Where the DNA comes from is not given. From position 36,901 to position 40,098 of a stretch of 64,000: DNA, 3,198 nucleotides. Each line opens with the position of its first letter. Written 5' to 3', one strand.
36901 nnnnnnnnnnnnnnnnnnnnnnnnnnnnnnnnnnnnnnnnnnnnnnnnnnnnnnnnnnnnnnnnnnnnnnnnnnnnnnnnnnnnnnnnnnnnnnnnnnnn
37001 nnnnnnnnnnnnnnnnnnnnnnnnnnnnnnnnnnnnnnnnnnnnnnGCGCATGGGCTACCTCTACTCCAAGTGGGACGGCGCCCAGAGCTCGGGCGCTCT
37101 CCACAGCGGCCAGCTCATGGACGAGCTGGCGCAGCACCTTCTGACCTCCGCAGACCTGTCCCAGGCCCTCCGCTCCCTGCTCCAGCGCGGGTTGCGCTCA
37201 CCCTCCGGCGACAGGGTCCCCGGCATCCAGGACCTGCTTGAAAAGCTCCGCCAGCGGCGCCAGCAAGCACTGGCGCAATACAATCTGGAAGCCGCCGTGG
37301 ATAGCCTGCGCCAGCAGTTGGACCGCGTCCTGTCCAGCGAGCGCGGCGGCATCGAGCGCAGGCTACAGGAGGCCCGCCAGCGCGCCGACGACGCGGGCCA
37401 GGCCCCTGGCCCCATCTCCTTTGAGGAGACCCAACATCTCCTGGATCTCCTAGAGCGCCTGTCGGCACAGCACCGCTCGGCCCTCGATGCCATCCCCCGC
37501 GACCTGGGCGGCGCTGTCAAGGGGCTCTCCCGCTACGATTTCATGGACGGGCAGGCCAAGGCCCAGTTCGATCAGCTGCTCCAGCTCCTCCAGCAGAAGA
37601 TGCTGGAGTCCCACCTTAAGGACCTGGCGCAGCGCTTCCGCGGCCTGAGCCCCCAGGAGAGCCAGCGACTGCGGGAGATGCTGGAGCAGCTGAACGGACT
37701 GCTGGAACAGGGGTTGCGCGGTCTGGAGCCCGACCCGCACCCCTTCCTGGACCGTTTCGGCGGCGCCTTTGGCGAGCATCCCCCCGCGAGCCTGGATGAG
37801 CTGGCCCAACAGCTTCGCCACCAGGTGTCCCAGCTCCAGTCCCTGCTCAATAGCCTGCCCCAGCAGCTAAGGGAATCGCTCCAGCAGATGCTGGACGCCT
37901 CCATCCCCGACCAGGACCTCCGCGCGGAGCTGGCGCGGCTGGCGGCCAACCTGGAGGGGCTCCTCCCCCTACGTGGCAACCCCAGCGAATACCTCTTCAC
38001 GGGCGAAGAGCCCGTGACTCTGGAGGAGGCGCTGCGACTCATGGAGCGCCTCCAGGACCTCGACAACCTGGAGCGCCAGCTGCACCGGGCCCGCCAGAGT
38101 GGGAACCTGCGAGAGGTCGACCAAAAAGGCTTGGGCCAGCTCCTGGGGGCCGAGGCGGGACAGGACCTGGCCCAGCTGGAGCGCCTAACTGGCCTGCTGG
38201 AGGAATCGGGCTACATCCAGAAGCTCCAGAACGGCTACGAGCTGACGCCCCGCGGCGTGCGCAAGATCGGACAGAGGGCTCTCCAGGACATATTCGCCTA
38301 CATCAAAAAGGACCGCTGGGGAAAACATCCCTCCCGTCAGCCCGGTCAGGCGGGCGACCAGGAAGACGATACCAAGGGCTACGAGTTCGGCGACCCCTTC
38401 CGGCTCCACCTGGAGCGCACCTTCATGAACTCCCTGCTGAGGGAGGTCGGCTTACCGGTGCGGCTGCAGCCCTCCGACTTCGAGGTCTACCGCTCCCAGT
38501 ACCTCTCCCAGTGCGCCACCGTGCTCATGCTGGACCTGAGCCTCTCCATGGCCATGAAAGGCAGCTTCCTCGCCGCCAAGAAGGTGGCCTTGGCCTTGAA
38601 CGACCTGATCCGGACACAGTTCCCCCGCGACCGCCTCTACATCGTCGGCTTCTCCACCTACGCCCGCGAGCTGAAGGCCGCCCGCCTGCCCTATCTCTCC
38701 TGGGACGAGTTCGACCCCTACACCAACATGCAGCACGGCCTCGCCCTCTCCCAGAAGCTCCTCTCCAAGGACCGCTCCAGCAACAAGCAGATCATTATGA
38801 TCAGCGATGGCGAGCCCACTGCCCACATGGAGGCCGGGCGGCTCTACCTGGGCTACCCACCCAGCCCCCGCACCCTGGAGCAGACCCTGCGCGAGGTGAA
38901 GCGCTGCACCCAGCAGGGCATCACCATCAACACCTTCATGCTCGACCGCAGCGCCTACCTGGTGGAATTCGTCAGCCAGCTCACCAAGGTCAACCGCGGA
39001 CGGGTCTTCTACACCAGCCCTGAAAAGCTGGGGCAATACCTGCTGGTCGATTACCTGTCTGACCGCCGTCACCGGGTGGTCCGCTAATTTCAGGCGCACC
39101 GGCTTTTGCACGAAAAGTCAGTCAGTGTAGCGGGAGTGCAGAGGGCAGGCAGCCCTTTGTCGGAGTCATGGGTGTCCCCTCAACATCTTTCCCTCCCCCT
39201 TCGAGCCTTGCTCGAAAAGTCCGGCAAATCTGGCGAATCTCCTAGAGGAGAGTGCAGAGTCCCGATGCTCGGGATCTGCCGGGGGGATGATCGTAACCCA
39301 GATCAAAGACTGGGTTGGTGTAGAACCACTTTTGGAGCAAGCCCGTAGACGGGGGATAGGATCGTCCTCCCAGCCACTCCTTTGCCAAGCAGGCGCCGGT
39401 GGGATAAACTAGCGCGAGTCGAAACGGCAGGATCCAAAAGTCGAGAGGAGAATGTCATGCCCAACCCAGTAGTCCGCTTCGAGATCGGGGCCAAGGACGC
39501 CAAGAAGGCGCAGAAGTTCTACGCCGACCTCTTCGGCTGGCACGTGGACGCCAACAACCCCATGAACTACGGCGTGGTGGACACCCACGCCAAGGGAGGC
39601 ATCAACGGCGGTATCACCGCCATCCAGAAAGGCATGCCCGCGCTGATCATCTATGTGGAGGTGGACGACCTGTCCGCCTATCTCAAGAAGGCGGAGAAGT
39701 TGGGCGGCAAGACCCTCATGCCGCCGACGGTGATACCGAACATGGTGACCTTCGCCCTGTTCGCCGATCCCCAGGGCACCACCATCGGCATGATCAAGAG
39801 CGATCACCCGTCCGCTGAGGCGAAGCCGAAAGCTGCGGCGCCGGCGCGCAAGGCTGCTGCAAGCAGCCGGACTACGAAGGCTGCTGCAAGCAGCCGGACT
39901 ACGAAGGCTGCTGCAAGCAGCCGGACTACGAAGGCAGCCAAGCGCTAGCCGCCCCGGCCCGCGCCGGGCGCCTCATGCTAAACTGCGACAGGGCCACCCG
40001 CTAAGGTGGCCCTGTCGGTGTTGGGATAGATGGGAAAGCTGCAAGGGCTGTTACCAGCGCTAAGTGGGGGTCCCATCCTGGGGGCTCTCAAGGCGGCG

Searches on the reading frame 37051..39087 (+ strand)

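Call 13: search_protein_families(library=ncbifam, proteins=[window:37051-39087:+])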
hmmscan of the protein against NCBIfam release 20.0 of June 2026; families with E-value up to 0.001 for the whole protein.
window:37051-39087:+ (678 aa): 1 family
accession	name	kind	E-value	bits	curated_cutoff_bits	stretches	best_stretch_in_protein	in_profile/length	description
NF058533.1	antiphage_ProA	equivalog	0.00028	18.4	1500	1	56-364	822-1125/1903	anti-phage protein ProA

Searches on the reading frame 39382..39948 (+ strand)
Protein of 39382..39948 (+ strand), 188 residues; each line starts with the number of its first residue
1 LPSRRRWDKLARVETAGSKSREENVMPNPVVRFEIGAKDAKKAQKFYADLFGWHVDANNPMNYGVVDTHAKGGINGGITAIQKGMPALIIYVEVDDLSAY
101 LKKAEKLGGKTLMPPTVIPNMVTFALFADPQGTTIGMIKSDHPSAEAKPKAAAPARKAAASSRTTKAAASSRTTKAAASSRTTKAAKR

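Call 39: search_protein_families(library=pfam, proteins=[window:39382-39948:+])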
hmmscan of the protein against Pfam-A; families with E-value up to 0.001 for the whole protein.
window:39382-39948:+ (188 aa): 3 families
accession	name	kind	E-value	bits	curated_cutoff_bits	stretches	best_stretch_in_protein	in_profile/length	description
PF00903.31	Glyoxalase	-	2.9e-08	34.5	20.6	1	32-135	4-119/121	Glyoxalase/Bleomycin resistance protein/Dioxygenase superfamily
PF18029.7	Glyoxalase_6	-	0.00011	23.3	23.6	1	36-134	5-102/106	Glyoxalase-like domain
PF22677.2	Ble-like_N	-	0.00036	20.7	24.5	1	31-66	3-38/41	Bleomycin resistance protein-like N-terminal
